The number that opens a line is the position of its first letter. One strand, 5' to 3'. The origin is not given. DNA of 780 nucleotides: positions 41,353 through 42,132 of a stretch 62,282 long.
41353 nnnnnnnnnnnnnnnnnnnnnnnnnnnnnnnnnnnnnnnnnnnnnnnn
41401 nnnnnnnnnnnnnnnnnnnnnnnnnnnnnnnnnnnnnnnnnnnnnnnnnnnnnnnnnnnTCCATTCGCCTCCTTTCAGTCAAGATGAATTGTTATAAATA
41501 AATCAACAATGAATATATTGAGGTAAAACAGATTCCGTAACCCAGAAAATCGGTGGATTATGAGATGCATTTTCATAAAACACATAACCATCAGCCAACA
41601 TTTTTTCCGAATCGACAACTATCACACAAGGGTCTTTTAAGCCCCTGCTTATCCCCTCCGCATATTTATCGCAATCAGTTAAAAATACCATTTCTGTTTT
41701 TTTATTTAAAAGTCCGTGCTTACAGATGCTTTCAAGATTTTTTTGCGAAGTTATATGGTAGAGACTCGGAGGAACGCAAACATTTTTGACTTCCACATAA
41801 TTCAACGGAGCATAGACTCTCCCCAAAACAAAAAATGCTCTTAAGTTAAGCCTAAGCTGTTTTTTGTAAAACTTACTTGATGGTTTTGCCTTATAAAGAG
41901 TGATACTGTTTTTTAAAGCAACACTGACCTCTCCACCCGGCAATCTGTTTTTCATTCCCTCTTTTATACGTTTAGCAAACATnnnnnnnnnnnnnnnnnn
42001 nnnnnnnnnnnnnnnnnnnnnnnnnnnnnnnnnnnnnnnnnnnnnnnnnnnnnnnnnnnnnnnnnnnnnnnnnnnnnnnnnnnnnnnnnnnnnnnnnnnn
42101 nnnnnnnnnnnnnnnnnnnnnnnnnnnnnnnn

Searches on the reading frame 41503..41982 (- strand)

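Call 7: search_protein_families(library=pfam, proteins=[window:41503-41982:-], max_evalue=0.001)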
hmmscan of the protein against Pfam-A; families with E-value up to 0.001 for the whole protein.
window:41503-41982:- (159 aa): 1 family
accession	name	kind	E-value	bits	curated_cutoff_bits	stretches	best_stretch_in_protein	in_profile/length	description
PF01885.22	PTS_2-RNA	-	5.5e-08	33.5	26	1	66-138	96-168/177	RNA 2'-phosphotransferase, Tpt1 / KptA family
